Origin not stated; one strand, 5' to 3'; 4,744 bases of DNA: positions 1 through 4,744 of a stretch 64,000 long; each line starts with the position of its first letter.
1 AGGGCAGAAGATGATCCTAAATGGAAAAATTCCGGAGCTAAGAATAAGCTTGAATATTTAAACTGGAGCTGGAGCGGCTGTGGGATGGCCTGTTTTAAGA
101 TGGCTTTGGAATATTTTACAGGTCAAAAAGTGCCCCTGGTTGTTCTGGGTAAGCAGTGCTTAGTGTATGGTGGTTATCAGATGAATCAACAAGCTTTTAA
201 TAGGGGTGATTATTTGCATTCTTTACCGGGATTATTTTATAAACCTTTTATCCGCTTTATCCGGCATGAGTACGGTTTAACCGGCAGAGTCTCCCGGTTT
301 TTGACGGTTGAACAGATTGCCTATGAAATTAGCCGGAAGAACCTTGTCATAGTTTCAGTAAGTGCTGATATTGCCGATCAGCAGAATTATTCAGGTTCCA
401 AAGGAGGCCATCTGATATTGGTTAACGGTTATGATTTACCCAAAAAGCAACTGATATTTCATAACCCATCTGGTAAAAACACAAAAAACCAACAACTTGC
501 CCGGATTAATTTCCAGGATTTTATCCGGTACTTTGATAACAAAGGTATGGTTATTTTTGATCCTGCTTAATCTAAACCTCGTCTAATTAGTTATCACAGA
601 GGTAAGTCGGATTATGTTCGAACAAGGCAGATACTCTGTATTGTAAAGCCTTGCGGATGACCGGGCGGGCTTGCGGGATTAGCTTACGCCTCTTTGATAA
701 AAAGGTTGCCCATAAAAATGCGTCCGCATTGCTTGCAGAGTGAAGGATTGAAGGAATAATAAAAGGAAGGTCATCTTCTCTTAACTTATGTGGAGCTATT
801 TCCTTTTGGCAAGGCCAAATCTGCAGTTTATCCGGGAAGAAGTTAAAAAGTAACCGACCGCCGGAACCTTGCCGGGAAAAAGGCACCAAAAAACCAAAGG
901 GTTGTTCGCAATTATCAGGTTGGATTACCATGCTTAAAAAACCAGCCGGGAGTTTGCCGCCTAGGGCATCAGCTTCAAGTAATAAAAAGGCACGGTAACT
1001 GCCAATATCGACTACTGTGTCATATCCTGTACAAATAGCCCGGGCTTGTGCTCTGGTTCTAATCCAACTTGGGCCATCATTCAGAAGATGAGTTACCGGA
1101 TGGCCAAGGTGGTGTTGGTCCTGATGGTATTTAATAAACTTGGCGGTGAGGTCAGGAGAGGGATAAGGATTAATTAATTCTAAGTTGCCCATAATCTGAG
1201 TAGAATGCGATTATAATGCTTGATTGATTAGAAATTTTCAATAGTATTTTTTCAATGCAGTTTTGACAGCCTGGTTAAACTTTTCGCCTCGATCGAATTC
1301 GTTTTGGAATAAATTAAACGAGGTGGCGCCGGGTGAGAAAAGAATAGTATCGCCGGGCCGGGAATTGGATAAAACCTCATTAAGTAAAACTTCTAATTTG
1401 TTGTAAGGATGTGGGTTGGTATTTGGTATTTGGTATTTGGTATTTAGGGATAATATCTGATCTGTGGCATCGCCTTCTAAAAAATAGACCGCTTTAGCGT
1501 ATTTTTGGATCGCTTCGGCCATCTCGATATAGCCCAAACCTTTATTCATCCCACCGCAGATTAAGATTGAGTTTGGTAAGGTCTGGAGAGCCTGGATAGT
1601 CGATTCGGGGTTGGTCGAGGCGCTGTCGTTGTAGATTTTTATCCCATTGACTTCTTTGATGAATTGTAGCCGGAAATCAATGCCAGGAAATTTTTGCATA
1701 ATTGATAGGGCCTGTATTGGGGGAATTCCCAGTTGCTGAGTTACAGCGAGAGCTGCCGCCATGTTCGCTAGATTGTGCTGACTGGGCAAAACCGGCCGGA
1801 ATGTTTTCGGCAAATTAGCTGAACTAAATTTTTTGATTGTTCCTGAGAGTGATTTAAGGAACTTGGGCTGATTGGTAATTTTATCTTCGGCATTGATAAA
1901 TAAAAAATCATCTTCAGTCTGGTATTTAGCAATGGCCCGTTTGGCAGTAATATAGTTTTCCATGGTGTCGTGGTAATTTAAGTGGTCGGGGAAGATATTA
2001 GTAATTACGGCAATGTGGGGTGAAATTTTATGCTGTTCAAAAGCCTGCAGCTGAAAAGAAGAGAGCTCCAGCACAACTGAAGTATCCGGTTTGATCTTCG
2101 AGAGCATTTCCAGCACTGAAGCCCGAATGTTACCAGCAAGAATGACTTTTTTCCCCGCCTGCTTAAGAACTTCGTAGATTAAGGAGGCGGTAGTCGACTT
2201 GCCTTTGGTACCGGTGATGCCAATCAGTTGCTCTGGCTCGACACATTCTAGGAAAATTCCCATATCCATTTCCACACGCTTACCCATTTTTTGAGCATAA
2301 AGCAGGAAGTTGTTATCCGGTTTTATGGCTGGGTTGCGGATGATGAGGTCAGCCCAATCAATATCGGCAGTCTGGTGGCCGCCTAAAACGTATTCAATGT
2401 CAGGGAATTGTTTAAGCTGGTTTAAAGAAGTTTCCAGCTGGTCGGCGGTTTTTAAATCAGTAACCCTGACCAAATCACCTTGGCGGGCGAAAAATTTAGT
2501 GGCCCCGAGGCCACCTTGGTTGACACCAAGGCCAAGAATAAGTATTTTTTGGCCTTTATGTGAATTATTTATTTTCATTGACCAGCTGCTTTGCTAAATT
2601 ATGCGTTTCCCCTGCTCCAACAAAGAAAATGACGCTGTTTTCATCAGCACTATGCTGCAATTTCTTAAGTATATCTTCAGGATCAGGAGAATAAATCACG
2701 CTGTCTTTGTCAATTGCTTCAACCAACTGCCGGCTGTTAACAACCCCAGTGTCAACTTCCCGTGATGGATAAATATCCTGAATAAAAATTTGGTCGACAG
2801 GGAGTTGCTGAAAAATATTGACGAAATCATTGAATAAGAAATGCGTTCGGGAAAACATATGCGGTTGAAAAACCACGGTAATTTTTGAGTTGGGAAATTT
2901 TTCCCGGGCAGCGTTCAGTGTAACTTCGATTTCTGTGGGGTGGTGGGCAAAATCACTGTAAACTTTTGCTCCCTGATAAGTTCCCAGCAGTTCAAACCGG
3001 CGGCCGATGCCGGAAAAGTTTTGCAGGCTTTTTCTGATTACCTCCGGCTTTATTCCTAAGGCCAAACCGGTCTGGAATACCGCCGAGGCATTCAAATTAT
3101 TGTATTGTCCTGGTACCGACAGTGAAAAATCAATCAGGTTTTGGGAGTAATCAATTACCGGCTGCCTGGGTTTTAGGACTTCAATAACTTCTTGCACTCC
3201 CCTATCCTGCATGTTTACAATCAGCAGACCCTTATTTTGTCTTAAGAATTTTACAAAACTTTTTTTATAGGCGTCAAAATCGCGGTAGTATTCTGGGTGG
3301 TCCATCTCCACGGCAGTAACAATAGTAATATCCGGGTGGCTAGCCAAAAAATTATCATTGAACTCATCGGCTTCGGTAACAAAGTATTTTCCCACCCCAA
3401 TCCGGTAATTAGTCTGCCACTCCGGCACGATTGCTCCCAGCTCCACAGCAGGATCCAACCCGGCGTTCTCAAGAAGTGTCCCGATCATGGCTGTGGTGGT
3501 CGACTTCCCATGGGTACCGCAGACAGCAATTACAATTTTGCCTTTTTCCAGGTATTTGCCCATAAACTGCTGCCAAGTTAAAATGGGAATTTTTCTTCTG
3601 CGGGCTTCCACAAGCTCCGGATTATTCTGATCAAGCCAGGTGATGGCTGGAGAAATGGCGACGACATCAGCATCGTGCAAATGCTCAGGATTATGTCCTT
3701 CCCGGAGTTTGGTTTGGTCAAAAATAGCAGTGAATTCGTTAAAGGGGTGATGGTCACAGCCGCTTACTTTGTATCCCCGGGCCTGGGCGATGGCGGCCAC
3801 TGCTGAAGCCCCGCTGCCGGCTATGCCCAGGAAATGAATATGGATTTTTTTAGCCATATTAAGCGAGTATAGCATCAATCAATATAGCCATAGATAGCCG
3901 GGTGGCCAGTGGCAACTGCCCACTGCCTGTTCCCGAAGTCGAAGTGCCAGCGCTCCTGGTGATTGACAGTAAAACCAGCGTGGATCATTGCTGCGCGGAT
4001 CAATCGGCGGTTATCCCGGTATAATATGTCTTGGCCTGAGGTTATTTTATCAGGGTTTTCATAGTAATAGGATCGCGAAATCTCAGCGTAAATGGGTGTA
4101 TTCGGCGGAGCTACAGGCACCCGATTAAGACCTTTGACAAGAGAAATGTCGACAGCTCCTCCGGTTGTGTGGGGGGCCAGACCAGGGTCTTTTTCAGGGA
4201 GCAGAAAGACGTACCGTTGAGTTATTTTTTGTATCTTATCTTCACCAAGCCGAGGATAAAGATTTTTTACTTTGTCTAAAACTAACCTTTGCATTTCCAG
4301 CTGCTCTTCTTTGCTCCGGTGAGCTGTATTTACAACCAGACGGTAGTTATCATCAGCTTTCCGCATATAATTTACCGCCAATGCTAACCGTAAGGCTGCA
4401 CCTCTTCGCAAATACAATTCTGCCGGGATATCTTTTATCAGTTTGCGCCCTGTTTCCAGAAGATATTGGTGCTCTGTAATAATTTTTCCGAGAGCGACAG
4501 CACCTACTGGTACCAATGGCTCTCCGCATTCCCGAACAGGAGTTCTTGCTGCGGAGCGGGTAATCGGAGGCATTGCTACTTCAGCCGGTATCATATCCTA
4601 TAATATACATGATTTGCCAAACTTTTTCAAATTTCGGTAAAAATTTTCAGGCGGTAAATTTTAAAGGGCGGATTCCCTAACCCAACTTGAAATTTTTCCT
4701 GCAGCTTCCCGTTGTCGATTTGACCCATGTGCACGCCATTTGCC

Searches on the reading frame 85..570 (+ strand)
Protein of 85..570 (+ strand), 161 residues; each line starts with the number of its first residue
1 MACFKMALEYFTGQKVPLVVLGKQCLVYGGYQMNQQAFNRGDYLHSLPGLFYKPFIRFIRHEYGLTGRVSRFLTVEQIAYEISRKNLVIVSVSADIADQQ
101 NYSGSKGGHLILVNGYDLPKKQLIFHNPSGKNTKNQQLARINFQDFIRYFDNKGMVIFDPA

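Call 42: search_protein_families(library=pfam, proteins=[window:85-570:+], max_evalue=0.0001)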
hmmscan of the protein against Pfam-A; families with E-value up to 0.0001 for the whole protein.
window:85-570:+ (161 aa): 1 family
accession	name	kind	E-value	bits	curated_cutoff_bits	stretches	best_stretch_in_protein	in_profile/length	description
PF13529.12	Peptidase_C39_2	-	1.2e-10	42.6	24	1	1-128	18-142/143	Peptidase_C39 like family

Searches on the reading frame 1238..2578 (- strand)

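Call 9: search_protein_families(library=pfam, proteins=[window:1238-2578:-], max_evalue=0.0001)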
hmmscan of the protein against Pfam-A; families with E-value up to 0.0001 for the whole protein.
window:1238-2578:- (446 aa): 3 families
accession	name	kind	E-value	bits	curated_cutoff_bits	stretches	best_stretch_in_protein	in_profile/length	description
PF08245.18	Mur_ligase_M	-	8.9e-28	98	24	1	121-237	1-130/200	Mur ligase middle domain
PF02875.26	Mur_ligase_C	-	2.4e-11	45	28.4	1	303-416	2-125/127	Mur ligase, glutamate ligase domain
PF21799.2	MurD-like_N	-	1.1e-08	35.7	27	1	11-102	2-86/88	Mur ligase MurD-like, N-terminal domain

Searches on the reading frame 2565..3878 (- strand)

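Call 9: search_protein_families(library=pfam, proteins=[window:2565-3878:-], max_evalue=0.0001)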
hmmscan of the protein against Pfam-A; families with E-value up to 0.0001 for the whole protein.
window:2565-3878:- (437 aa): 3 families
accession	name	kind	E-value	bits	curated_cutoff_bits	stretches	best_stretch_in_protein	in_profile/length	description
PF02875.26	Mur_ligase_C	-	1.3e-15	58.8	28.4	1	293-423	1-127/127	Mur ligase, glutamate ligase domain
PF01225.30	Mur_ligase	-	1e-12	48.7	21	1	13-110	1-91/95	Mur ligase family, catalytic domain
PF08245.18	Mur_ligase_M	-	1.4e-11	45.1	24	1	119-247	1-148/200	Mur ligase middle domain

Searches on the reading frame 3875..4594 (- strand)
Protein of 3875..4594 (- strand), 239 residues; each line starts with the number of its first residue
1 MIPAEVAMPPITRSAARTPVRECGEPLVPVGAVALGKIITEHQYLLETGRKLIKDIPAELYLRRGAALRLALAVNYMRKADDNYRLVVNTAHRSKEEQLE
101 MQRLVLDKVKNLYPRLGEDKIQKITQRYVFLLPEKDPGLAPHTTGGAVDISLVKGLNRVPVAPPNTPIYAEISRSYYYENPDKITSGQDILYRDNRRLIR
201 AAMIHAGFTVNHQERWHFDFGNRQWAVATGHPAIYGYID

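Call 9: search_protein_families(library=pfam, proteins=[window:3875-4594:-], max_evalue=0.0001)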
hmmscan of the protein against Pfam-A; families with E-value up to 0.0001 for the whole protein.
window:3875-4594:- (239 aa): 1 family
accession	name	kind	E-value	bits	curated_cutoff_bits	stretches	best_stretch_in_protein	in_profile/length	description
PF01427.22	Peptidase_M15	-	1.1e-06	29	27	1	70-224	47-188/199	D-ala-D-ala dipeptidase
